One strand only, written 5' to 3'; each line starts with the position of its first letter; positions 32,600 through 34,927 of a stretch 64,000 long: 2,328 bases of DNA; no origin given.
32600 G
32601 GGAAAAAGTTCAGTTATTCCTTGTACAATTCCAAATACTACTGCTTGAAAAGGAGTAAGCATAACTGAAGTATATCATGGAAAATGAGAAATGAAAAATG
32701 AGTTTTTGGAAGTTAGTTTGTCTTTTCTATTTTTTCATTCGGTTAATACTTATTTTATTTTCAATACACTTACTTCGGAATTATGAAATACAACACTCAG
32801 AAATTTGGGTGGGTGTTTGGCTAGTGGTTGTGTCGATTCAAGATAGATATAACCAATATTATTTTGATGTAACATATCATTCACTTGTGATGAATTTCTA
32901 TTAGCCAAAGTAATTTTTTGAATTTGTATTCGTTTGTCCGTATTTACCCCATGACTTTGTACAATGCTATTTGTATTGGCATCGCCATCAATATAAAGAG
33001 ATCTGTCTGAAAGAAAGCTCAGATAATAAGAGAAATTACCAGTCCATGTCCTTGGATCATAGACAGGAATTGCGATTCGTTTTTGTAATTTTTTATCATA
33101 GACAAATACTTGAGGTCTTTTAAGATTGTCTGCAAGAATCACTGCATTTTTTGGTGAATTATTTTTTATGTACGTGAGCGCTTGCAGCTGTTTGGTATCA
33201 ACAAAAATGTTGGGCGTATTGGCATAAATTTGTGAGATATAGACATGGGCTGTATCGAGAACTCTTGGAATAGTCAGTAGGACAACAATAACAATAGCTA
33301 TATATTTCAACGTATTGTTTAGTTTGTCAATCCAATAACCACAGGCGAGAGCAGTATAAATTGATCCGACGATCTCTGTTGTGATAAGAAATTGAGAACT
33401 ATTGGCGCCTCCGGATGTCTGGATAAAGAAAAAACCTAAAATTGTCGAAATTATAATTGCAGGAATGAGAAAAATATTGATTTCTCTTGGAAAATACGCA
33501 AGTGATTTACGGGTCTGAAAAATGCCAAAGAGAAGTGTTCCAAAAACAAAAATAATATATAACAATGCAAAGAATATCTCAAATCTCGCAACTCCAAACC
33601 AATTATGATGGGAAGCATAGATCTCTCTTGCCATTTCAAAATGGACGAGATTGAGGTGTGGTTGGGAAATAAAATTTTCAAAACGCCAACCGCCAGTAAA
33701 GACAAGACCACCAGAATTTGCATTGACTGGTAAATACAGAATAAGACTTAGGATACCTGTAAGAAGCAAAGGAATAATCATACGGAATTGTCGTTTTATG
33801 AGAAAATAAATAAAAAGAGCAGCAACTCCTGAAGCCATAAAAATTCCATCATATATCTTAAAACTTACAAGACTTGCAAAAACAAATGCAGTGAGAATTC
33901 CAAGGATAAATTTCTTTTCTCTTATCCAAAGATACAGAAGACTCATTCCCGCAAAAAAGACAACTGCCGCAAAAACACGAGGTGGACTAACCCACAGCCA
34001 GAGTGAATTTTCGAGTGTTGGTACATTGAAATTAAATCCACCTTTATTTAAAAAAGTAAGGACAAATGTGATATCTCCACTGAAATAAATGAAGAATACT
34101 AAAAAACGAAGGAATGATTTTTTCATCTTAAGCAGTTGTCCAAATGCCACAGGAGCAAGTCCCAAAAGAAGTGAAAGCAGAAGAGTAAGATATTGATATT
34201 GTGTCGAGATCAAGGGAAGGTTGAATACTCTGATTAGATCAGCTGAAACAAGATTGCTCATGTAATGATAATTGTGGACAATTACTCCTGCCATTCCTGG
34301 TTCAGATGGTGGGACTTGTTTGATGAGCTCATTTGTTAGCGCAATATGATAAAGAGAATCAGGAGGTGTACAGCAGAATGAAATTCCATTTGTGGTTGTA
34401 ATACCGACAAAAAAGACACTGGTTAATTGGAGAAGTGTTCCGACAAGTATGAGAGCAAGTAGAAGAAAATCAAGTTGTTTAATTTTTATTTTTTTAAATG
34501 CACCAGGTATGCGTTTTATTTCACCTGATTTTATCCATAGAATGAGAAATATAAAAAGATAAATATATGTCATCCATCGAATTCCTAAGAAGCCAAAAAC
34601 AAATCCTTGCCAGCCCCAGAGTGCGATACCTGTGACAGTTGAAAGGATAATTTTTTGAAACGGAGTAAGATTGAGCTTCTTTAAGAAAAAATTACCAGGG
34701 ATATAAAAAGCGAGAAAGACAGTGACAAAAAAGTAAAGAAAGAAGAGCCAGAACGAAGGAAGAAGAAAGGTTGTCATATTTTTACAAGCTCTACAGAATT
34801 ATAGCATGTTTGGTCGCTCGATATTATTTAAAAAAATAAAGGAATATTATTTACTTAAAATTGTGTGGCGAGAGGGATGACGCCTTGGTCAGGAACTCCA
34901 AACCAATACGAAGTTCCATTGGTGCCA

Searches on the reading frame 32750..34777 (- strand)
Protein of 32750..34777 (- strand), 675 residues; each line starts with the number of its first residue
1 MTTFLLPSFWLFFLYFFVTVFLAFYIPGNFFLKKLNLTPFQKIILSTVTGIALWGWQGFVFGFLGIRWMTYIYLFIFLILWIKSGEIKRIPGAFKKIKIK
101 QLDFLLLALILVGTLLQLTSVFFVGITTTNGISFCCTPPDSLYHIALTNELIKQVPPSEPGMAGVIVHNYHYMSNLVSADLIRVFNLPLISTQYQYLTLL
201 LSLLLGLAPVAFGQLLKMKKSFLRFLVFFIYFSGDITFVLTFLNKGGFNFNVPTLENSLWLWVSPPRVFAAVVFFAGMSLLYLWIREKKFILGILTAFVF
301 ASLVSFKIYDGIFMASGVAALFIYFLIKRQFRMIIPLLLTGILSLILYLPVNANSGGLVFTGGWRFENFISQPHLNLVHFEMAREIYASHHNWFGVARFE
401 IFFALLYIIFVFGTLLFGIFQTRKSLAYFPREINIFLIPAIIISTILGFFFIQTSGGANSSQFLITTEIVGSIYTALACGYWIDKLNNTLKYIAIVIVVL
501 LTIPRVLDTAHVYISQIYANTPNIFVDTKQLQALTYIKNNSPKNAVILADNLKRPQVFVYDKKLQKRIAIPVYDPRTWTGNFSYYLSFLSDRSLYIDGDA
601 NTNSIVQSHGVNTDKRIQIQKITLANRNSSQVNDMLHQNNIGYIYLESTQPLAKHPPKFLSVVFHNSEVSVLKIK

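Call 27: search_protein_families(library=pfam, max_evalue=0.001, proteins=[window:32750-34777:-])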
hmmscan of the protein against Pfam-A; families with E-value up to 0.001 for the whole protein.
window:32750-34777:- (675 aa): 1 family
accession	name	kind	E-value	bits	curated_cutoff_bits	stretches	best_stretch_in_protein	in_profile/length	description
PF20176.3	DUF6541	-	0.00032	19.5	29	1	22-147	2-131/646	Family of unknown function (DUF6541)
